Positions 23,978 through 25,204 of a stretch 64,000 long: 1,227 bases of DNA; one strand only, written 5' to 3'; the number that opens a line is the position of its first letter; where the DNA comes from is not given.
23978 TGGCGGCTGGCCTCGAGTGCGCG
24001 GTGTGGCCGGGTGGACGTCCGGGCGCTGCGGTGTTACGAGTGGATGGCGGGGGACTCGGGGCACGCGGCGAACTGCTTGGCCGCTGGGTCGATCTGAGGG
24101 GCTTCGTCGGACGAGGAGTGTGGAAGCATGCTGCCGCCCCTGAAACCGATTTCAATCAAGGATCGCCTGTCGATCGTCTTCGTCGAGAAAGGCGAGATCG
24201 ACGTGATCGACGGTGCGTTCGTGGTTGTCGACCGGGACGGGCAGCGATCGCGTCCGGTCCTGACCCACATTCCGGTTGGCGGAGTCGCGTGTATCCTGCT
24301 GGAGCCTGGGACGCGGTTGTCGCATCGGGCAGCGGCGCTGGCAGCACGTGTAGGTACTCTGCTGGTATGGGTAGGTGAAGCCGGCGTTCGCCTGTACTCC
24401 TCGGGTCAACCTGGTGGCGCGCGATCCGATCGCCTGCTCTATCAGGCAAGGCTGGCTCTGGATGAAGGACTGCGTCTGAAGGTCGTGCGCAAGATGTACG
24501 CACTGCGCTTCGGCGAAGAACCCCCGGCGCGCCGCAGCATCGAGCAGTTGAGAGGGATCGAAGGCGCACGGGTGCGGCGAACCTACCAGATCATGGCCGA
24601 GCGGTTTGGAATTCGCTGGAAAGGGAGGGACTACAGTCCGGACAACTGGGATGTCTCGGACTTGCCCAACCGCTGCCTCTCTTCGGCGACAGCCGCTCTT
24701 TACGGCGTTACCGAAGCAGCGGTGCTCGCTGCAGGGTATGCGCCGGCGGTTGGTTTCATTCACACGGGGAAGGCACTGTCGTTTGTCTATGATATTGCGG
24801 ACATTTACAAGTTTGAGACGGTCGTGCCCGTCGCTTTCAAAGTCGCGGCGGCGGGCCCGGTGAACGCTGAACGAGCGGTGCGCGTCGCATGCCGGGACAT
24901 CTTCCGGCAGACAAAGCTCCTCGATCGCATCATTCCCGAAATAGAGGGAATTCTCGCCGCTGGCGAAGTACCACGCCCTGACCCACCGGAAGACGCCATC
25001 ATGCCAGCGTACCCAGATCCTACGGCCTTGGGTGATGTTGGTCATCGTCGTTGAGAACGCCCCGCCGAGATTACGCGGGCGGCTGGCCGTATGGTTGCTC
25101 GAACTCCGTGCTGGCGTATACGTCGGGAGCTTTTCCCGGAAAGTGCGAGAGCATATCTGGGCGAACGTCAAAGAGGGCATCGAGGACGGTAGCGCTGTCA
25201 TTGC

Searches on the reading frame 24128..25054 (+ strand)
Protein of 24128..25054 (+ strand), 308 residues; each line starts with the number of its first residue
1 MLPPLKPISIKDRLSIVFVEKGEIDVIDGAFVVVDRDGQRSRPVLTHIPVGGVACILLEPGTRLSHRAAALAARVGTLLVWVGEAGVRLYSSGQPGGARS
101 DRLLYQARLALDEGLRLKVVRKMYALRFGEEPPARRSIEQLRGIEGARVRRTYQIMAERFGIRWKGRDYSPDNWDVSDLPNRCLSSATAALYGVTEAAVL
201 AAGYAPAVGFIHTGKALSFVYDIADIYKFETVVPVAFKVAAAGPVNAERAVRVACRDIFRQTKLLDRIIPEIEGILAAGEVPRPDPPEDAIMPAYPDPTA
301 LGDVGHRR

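Call 11: search_protein_families(library=pfam, proteins=[window:24128-25054:+], max_evalue=0.01)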
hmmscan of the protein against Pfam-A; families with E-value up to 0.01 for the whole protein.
window:24128-25054:+ (308 aa): 1 family
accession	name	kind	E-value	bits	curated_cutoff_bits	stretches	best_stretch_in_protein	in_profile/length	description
PF01867.21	Cas_Cas1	-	6.4e-14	52.2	22.3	1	136-244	146-254/283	CRISPR associated protein Cas1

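Call 73: search_protein_families(library=ncbifam, proteins=[window:24128-25054:+], max_evalue=0.01)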
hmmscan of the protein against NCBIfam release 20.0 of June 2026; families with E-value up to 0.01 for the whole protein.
window:24128-25054:+ (308 aa): 4 families
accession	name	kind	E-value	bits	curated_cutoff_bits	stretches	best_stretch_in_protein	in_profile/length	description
TIGR03638.1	cas1_ECOLI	exception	6.6e-108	360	215.6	1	8-276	4-268/269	type I-E CRISPR-associated endonuclease Cas1e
TIGR00287.1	cas1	equivalog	8.7e-44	149.9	71.7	2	136-246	150-260/327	CRISPR-associated endonuclease Cas1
TIGR03637.1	cas1_YPEST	exception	7.2e-15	55.1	150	2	144-274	178-304/307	type I-F CRISPR-associated endonuclease Cas1f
TIGR03641.1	cas1_HMARI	exception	3.4e-05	23.3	304.1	1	133-244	139-250/324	type I-B CRISPR-associated endonuclease Cas1b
